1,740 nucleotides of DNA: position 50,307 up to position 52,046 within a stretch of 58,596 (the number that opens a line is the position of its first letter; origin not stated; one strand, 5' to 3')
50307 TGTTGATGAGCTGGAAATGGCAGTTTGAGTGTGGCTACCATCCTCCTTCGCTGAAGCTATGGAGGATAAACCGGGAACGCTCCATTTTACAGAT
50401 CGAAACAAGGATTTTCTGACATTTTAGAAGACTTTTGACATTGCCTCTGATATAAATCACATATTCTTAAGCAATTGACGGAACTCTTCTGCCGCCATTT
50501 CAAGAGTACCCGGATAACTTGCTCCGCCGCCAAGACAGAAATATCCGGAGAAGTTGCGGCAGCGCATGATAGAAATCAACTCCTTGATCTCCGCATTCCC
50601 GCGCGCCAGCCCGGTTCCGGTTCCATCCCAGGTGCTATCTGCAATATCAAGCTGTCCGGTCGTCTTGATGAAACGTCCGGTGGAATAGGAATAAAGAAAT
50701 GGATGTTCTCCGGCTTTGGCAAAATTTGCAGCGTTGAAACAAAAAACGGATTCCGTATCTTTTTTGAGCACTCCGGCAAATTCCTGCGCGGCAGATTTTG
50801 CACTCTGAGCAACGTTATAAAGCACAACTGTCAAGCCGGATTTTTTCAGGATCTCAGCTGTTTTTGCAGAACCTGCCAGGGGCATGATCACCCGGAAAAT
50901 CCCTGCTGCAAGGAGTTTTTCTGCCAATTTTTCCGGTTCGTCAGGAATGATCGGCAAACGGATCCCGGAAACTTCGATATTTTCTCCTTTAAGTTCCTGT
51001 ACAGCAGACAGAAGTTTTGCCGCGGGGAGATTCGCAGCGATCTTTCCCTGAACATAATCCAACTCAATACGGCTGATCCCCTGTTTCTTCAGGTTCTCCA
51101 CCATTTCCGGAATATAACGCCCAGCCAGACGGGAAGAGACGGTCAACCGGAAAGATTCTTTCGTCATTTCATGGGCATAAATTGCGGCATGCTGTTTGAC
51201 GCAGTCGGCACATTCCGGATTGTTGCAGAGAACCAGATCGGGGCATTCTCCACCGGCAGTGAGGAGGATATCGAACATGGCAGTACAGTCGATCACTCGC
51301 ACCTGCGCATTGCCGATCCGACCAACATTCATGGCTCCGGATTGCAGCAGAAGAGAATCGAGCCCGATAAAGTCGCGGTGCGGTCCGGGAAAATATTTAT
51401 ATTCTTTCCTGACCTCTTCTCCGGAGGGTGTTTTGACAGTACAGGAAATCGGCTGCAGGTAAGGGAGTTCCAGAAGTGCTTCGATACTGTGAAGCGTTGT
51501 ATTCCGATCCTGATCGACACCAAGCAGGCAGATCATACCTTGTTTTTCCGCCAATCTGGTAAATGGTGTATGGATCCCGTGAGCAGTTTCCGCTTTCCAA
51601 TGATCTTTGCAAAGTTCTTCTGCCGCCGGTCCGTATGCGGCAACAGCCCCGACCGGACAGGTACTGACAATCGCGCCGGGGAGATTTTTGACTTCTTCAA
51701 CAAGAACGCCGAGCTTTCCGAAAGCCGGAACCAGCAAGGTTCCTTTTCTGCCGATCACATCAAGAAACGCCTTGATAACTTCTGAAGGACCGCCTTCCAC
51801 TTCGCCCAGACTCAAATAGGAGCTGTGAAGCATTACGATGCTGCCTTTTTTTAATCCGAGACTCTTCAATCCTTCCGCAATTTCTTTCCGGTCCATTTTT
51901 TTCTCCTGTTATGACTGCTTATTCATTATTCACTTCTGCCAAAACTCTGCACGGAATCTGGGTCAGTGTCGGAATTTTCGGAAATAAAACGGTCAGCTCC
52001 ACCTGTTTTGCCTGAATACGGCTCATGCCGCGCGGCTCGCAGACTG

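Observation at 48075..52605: Candidate amino-sugar or aminocyclitol pathway: DegT aminotransferase, AraC regulator, AAC(3)-TIM-barrel fusion and cyclase-like protein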

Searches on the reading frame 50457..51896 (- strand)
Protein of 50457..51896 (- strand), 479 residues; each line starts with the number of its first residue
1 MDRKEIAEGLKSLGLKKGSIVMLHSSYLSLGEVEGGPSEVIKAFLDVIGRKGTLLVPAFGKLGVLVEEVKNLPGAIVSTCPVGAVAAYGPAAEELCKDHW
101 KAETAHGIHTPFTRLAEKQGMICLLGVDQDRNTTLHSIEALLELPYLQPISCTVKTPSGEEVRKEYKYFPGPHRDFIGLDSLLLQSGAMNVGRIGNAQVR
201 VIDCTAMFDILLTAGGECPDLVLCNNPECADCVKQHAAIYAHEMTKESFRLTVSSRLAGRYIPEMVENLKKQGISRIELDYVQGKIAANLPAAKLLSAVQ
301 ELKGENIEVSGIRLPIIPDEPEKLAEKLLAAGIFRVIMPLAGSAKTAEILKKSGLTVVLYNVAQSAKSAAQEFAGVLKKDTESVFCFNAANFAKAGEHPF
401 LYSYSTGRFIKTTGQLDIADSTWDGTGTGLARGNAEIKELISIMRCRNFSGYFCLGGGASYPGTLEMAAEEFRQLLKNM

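Call 3: search_protein_families(library=pfam, proteins=[window:50457-51896:-], max_evalue=0.01)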
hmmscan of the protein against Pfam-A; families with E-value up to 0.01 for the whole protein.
window:50457-51896:- (479 aa): 1 family
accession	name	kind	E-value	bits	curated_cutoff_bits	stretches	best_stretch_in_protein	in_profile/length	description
PF02522.19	Antibiotic_NAT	-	1.1e-37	130.2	25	2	62-211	77-227/232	Aminoglycoside 3-N-acetyltransferase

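Call 4: search_protein_families(library=ncbifam, proteins=[window:50457-51896:-], max_evalue=0.01)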
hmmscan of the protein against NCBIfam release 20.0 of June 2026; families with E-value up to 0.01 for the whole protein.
window:50457-51896:- (479 aa): 5 families
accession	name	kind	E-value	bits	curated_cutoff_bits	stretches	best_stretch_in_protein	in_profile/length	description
NF033081.0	AAC_3_IV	equivalog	7.3e-32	110.7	420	1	5-237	3-249/252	AAC(3)-IV family aminoglycoside N-acetyltransferase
NF033082.0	AAC_3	equivalog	4.9e-31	108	270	2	61-203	95-246/262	aminoglycoside 3-N-acetyltransferase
NF033080.0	AAC_3_II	subfamily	4.1e-20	72.4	480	2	2-55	3-56/268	AAC(3)-II family aminoglycoside N-acetyltransferase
NF033180.1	AAC_3_VIII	exception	7.7e-20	71.3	560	2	63-146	111-193/286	aminoglycoside N-acetyltransferase AAC(3)-VIII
NF033612.0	AAC_3_VIa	exception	5.2e-11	42.3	675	2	56-141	109-193/298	aminoglycoside N-acetyltransferase AAC(3)-VIa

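Call 7: find_homologous_proteins(query=window:50457-51896:-, max_evalue=0.001)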
Query window:50457-51896:- (479 aa): 698 proteins with E <= 0.001 among 8000 candidates; the best 120 are listed.
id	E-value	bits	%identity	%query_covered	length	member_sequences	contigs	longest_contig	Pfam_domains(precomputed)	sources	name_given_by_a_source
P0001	0.0e+0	1065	99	100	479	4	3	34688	PF02522.20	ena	-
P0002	1.4e-270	916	85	100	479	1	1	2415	PF02522.20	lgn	-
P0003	5.6e-256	867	80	100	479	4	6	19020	PF02522.20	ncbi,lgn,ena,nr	ncbi:MAG: AAC(3) family N-acetyltransferase [Lentisphaeria bacterium]|nr:AAC(3) family N-acetyltrans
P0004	9.7e-243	824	76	100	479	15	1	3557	PF02522.20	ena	-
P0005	8.0e-242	821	76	100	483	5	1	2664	PF02522.20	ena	-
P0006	7.0e-241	818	76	100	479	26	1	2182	PF02522.20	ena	-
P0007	2.8e-240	816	75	100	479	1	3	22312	PF02522.20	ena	-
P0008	5.8e-240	815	75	100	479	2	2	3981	PF02522.20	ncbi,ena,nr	ncbi:MAG: AAC(3) family N-acetyltransferase [Lentisphaeria bacterium]|nr:AAC(3) family N-acetyltrans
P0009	2.3e-239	813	75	100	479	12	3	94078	PF02522.20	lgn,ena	-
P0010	4.9e-239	812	76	100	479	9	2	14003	PF02522.20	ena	-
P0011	1.9e-238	810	75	100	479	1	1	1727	PF02522.20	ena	-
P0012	3.6e-238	809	74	100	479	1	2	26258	PF02522.20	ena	-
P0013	6.8e-238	808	75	100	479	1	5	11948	PF02522.20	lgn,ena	-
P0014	1.1e-237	807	74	100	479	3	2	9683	PF02522.20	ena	-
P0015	1.4e-237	807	75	100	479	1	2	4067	PF02522.20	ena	-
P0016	3.7e-237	805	75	100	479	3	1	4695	PF02522.20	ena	-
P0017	1.5e-236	803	74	100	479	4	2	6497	PF02522.20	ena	-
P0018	7.4e-236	801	74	100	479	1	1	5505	PF02522.20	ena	-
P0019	9.0e-236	801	74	100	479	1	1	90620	PF02522.20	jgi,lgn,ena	-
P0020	2.6e-235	799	74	100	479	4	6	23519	PF02522.20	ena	-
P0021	1.7e-232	790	73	100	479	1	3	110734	PF02522.20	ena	-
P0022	5.4e-232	788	72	100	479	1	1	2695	PF02522.20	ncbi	-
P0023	7.8e-232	788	72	100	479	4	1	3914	PF02522.20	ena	-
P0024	1.1e-231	787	72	100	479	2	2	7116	PF02522.20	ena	-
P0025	1.3e-231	787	72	100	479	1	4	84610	PF02522.20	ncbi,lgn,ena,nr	ncbi:MAG: AAC(3) family N-acetyltransferase [Lentisphaeria bacterium]|nr:AAC(3) family N-acetyltrans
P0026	4.0e-231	786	73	100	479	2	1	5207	PF02522.20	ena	-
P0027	1.7e-230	783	72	100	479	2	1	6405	PF02522.20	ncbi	-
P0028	7.7e-229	778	73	100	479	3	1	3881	PF02522.20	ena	-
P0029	7.4e-228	775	71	100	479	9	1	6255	PF02522.20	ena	-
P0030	3.8e-218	743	69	100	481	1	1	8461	PF02522.20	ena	-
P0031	3.9e-210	716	68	100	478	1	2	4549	PF02522.20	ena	-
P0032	1.3e-209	715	67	100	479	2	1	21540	PF02522.20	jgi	-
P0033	1.1e-202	692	64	100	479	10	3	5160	PF02522.20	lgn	-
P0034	7.2e-198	676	64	100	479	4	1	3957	PF02522.20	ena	-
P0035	4.3e-195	667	63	100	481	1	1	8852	PF01261.31,PF02522.20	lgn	-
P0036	1.1e-191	656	62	100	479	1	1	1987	PF02522.20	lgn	-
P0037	7.9e-188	643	61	100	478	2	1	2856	PF02522.20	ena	-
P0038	9.7e-188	642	61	100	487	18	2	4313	PF02522.20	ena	-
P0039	1.0e-186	639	61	100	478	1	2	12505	PF02522.20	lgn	-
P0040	1.7e-186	638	61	100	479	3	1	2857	PF02522.20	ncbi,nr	ncbi:MAG: AAC(3) family N-acetyltransferase [Lentisphaeria bacterium]|nr:AAC(3) family N-acetyltrans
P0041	3.8e-185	634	60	100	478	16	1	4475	PF02522.20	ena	-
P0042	3.8e-182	624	61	100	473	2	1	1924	PF02522.20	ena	-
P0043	3.7e-181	621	60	100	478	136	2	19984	PF02522.20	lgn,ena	-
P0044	1.2e-180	619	59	100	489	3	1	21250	PF02522.20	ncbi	-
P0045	1.6e-180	619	59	100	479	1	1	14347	PF02522.20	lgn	-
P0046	4.6e-178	611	58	100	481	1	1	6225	PF02522.20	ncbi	-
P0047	8.3e-177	606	59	100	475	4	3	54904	PF01261.31,PF02522.20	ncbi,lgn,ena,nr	ncbi:MAG: AAC(3) family N-acetyltransferase [Lentisphaeria bacterium]|nr:AAC(3) family N-acetyltrans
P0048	9.1e-177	606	55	100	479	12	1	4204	PF02522.20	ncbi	-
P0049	8.1e-176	603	56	100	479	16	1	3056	PF02522.20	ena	-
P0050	6.2e-175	600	56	100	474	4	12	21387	PF02522.20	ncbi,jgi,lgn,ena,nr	ncbi:MAG: hypothetical protein E7057_08005 [Lentisphaerae bacterium]|nr:hypothetical protein [Lentis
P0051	1.7e-174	599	56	100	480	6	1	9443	PF02522.20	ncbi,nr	ncbi:MAG: AAC(3) family N-acetyltransferase [Lentisphaeria bacterium]|nr:AAC(3) family N-acetyltrans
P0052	2.8e-174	598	57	100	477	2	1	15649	PF02522.20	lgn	-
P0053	2.5e-173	595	58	100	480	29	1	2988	PF02522.20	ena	-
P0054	2.7e-173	595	56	100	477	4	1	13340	PF02522.20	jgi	-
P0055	2.9e-173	595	56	100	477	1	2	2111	PF02522.20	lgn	-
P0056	3.1e-173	595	57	100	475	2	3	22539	PF02522.20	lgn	-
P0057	4.6e-173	594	57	100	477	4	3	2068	PF02522.20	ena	-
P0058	6.2e-173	594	57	100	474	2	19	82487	PF02522.20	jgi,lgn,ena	-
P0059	6.7e-173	594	57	100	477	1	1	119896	PF01261.31,PF02522.20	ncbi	-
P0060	6.7e-173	594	57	100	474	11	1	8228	PF02522.20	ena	-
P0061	4.1e-172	591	57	100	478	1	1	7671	PF02522.20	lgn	-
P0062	5.1e-172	591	56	100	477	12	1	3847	PF02522.20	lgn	-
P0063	5.2e-172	591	57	100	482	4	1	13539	PF01261.31,PF02522.20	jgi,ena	-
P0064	5.2e-172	591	57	100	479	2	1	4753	PF02522.20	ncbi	-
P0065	1.1e-171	590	57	100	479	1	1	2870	PF02522.20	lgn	-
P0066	1.8e-171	589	56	100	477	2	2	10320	PF02522.20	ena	-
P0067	2.5e-171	588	57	100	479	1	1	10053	PF02522.20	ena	-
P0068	4.1e-171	588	57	100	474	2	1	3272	PF02522.20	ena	-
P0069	5.0e-171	587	57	100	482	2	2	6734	PF01261.31,PF02522.20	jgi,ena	-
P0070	6.0e-171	587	57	100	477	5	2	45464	PF02522.20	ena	-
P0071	8.0e-171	587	57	100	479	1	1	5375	PF02522.20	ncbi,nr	ncbi:MAG: AAC(3) family N-acetyltransferase [Lentisphaeria bacterium]|nr:AAC(3) family N-acetyltrans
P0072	9.7e-171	586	57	100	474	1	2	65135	PF02522.20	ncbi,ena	-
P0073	1.1e-170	586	56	100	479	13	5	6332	PF02522.20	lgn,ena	-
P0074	1.7e-170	586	56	100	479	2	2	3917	PF02522.20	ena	-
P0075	2.5e-170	585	55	100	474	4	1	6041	PF02522.20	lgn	-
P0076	2.7e-170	585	56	100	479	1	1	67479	PF02522.20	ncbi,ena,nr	ncbi:MAG: AAC(3) family N-acetyltransferase [Lentisphaeria bacterium]|nr:AAC(3) family N-acetyltrans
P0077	2.8e-170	585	56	100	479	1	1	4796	PF02522.20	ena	-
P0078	4.3e-170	584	58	100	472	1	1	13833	PF02522.20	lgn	-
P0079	4.8e-170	584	57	100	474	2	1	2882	PF02522.20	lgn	-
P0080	6.9e-170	584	57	100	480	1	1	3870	PF02522.20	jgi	-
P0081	9.0e-170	583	57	100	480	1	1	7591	PF02522.20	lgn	-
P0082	1.2e-169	583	55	100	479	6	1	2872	PF02522.20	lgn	-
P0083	1.5e-169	583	58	100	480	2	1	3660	PF02522.20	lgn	-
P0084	1.9e-169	582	56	100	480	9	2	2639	PF02522.20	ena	-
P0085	2.3e-169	582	57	100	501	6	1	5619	PF02522.20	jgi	jgi:aminoglycoside 3-N-acetyltransferase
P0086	5.7e-169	581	55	100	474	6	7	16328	PF02522.20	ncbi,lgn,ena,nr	ncbi:MAG: AAC(3) family N-acetyltransferase [Lentisphaeria bacterium]|nr:AAC(3) family N-acetyltrans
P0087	9.3e-169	580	56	100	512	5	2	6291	PF02522.20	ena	-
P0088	1.1e-168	580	55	100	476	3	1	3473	PF02522.20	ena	-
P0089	1.4e-168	579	56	100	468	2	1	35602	PF02522.20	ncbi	-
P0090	1.7e-168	579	57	100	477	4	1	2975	PF02522.20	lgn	-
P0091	3.5e-168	578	56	100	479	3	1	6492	PF02522.20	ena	-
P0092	6.1e-168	577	55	100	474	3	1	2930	PF02522.20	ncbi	-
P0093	6.3e-168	577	56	100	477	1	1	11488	PF02522.20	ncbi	-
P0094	7.2e-168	577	57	100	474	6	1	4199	PF02522.20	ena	-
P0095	7.3e-168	577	57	100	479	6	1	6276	PF02522.20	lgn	-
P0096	7.5e-168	577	56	100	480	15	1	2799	PF02522.20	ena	-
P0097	1.1e-167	576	56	100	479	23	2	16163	PF02522.20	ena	-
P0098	1.3e-167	576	54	100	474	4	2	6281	PF02522.20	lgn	-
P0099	2.4e-167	575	56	100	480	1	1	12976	PF02522.20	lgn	-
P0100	5.7e-167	574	56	100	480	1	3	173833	PF02522.20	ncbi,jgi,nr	ncbi:MAG: AAC(3) family N-acetyltransferase [Lentisphaerae bacterium]|nr:AAC(3) family N-acetyltrans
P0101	5.9e-167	574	57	100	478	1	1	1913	PF02522.20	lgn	-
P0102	6.6e-167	574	55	100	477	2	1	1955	PF02522.20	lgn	-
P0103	6.9e-167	574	56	100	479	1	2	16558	PF02522.20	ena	-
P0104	9.7e-167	573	56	100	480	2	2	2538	PF02522.20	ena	-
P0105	1.1e-166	573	54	100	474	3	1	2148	PF02522.20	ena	-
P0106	2.0e-166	572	55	100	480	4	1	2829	PF02522.20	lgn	-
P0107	3.1e-166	572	54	100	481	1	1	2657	PF02522.20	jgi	jgi:aminoglycoside 3-N-acetyltransferase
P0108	3.1e-166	572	55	100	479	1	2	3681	PF02522.20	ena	-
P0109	3.4e-166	571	56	98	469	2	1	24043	PF02522.20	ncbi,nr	ncbi:MAG: AAC(3) family N-acetyltransferase, partial [Victivallales bacterium]|nr:AAC(3) family N-ac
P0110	4.1e-166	571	56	100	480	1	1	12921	PF02522.20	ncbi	-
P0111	8.5e-166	570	55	100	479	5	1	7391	PF02522.20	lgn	-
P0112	1.4e-165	569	54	100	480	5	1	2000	PF02522.20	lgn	-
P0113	2.9e-165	568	55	100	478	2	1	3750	PF02522.20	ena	-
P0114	3.6e-165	568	55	100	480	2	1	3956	PF02522.20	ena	-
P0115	1.0e-164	567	55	100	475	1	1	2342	PF02522.20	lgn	-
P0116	2.1e-164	566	56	96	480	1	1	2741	PF02522.20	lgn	-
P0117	2.9e-164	565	55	100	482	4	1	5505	PF02522.20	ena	-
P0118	4.9e-164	564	55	100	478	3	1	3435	PF02522.20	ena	-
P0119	9.7e-164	563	56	100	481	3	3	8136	PF02522.20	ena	-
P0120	1.0e-163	563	55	100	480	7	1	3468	PF02522.20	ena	-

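Call 8: search_solved_structures(query=window:50457-51896:-, max_evalue=1, show_alignments=1)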
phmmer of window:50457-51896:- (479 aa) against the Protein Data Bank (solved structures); distinct sequences matched with E-value up to 1: 24.
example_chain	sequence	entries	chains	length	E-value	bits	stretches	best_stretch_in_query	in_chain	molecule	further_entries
3e4f_A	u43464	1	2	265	5.2e-21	77.9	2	61-203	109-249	Aminoglycoside N3-acetyltransferase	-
3ijw_A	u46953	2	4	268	5.5e-21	77.8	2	61-203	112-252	Aminoglycoside N3-acetyltransferase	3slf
6mn3_A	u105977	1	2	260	1.5e-20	76.4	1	5-235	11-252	Aminoglycoside N(3)-acetyltransferase, AAC(3)-IVa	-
3n0s_A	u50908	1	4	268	1.2e-19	73.4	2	61-203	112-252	Aminoglycoside N3-acetyltransferase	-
3kzl_A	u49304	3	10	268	1.3e-19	73.3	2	61-203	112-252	Aminoglycoside N3-acetyltransferase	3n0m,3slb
6mn4_A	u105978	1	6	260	3.6e-19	71.8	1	5-235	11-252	Aminoglycoside N(3)-acetyltransferase, AAC(3)-IVa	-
6mn5_A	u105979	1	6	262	3.8e-19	71.8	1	5-235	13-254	Aminoglycoside N(3)-acetyltransferase, AAC(3)-IVa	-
2nyg_A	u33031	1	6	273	4.5e-18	68.2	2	3-58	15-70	YokD protein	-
7lap_A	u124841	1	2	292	2.6e-17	65.7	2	63-173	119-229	Aminoglycoside N(3)-acetyltransferase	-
5ht0_A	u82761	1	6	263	4.2e-17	65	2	66-198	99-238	Aminoglycoside acetyltransferase HMB0005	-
6mn0_A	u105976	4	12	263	9.8e-16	60.5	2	3-59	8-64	Aminoglycoside N(3)-acetyltransferase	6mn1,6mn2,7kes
6mmz_A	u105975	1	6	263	1e-15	60.5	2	66-198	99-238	Aminoglycoside N(3)-acetyltransferase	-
3sma_A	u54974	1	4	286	4.9e-15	58.2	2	3-60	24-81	FrbF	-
6mb4_A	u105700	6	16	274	2.4e-14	55.9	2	62-207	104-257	Aac(3)-IIIb protein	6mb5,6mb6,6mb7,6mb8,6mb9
7q0q_A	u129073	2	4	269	1.7e-11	46.5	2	6-58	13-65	Aminoglycoside N(3)-acetyltransferase III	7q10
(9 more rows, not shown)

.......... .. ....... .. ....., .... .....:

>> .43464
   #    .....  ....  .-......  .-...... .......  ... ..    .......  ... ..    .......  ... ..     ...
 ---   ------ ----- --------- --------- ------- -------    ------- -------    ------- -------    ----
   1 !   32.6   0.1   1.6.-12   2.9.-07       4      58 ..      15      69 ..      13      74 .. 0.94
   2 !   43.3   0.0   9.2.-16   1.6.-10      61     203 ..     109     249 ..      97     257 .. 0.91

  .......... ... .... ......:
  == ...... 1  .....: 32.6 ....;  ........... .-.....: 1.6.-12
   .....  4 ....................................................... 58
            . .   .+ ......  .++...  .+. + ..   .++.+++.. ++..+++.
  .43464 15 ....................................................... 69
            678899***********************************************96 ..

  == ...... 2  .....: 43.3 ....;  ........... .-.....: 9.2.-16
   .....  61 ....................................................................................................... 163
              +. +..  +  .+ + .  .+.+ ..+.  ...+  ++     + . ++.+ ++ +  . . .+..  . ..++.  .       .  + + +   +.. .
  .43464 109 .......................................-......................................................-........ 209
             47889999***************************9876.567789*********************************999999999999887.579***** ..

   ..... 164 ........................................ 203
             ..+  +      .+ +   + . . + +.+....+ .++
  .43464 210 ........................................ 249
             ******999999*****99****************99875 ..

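Call 10: find_encoding_contigs(protein=P0100, flank=10000, max_places=2)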
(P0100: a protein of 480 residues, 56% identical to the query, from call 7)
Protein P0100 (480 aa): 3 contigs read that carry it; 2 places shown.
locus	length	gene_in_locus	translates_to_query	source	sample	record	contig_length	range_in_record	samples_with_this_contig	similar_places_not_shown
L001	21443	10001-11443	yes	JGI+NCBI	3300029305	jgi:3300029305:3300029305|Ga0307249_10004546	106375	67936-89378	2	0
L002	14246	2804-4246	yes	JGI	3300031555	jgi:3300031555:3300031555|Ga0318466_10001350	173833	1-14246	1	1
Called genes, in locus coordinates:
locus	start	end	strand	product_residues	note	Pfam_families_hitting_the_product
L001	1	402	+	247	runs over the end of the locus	PF01182:Glucosamine_iso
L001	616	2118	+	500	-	PF00478:IMPDH, PF00571:CBS, PF01070:FMN_dh, PF03060:NMO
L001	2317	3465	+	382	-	PF00696:AA_kinase, PF01472:PUA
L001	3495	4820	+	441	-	PF00919:UPF0004, PF04055:Radical_SAM, PF01938:TRAM (weak)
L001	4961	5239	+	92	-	-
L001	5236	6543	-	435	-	PF13173:AAA_14, PF13635:DUF4143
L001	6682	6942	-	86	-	-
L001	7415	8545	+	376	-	-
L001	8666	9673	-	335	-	-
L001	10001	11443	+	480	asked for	PF02522:Antibiotic_NAT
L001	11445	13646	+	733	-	PF23139:OB_YrrC, PF14520:HHH_5 (weak), PF14490:HHH_RecD2, PF13245:AAA_19, PF13604:AAA_30, PF18335:SH3_13, PF01443:Viral_helicase1 (weak), PF13538:UvrD_C_2, +2 more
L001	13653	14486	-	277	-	-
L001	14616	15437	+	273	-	PF12833:HTH_18, PF00165:HTH_AraC (weak)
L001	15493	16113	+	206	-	PF00881:Nitroreductase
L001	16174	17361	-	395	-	PF07690:MFS_1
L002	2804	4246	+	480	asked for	PF02522:Antibiotic_NAT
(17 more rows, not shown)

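Call 11: find_encoding_contigs(protein=P0059, flank=10000, max_places=2)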
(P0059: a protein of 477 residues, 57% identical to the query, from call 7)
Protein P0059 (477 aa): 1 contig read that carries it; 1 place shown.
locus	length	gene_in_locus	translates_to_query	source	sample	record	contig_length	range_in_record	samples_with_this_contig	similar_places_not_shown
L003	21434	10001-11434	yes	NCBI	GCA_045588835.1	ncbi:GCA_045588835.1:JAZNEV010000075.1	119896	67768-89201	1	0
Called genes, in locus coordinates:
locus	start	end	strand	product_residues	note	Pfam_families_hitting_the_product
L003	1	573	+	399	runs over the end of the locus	PF03315:SDH_beta, PF03313:SDH_alpha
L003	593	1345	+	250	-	PF03328:HpcH_HpaI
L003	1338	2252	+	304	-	PF00389:2-Hacid_dh, PF02826:2-Hacid_dh_C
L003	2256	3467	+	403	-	PF05448:AXE1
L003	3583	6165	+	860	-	PF25788:Ig_Rha78A_N, PF08531:Bac_rhamnosid_N, PF05592:Bac_rhamnosid, PF17389:Bac_rhamnosid6H, PF17390:Bac_rhamnosid_C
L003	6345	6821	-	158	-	-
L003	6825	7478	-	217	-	PF02525:Flavodoxin_2, PF03358:FMN_red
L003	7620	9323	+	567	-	-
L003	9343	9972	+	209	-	PF04199:Cyclase (weak)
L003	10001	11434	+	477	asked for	PF02522:Antibiotic_NAT, PF01261:AP_endonuc_2 (faint)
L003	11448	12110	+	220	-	PF01522:Polysacc_deac_1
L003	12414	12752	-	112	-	-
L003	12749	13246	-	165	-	PF00583:Acetyltransf_1, PF13302:Acetyltransf_3 (weak), PF13673:Acetyltransf_10, PF13508:Acetyltransf_7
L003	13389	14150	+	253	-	PF01261:AP_endonuc_2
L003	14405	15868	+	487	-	-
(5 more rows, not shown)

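Call 13: find_encoding_contigs(protein=P0021, flank=10000, max_places=2)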
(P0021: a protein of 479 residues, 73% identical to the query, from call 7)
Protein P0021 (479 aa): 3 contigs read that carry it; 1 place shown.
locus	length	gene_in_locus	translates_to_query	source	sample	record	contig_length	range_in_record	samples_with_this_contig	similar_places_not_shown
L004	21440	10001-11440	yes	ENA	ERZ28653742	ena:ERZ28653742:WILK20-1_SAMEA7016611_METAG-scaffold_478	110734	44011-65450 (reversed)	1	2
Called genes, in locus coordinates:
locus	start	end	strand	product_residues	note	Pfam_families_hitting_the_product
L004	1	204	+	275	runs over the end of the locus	PF01497:Peripla_BP_2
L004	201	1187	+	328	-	PF01032:FecCD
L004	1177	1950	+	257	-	PF13304:AAA_21 (faint), PF02463:SMC_N (faint), PF00005:ABC_tran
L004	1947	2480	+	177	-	PF02283:CobU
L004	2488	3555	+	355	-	PF02277:DBI_PRT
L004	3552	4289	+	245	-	PF02654:CobS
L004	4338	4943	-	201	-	PF01047:MarR (faint), PF01726:LexA_DNA_bind, PF21984:DnaD_N (weak), PF00717:Peptidase_S24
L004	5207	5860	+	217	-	PF16011:CBM9_2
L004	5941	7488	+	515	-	PF00682:HMGL-like, PF22617:HCS_D2 (weak), PF08502:LeuA_dimer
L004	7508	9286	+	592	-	PF12971:NAGLU_N (weak), PF16126:DUF4838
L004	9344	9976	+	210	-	-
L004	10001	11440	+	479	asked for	PF02522:Antibiotic_NAT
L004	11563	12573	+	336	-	PF01118:Semialdhyde_dh, PF02774:Semialdhyde_dhC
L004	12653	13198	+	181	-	PF00857:Isochorismatase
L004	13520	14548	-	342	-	PF01118:Semialdhyde_dh, PF02774:Semialdhyde_dhC, PF22698:Semialdhyde_dhC_1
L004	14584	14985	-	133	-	PF00380:Ribosomal_S9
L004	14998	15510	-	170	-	PF00572:Ribosomal_L13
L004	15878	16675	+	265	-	-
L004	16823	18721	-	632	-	-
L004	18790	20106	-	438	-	PF08305:NPCBM (weak)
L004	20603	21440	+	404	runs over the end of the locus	PF22422:MGH1-like_GH, PF01204:Trehalase (weak)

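Call 14: find_encoding_contigs(protein=P0009, flank=10000, max_places=2)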
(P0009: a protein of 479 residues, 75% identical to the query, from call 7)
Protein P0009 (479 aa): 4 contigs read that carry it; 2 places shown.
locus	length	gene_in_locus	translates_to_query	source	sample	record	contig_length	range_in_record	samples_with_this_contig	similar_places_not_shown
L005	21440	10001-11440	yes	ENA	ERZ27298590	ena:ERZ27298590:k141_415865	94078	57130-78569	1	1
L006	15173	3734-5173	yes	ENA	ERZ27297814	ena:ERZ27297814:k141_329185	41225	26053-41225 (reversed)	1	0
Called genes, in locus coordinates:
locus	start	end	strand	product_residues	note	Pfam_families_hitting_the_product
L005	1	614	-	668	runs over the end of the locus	PF00005:ABC_tran, PF02463:SMC_N (faint), PF00004:AAA (faint), PF13304:AAA_21 (faint), PF12848:ABC_tran_Xtn, PF00005:ABC_tran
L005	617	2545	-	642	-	PF00009:GTP_EFTU, PF01926:MMR_HSR1 (faint), PF22042:EF-G_D2 (weak), PF03144:GTP_EFTU_D2, PF00679:EFG_C, PF21018:BipA_C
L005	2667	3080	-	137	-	PF13470:PIN_3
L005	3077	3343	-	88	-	PF19891:DUF6364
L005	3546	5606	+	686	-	PF08531:Bac_rhamnosid_N, PF05592:Bac_rhamnosid, PF17389:Bac_rhamnosid6H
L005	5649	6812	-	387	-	PF00480:ROK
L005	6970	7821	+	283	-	PF02633:Creatininase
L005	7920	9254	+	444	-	PF00155:Aminotran_1_2 (faint), PF01041:DegT_DnrJ_EryC1, PF01053:Cys_Met_Meta_PP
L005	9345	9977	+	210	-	PF04199:Cyclase (weak)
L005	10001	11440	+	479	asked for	PF02522:Antibiotic_NAT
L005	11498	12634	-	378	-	PF01757:Acyl_transf_3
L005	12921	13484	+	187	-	PF01242:PTPS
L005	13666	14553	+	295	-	PF00892:EamA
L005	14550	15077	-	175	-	PF00881:Nitroreductase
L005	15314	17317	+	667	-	-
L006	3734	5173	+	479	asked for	PF02522:Antibiotic_NAT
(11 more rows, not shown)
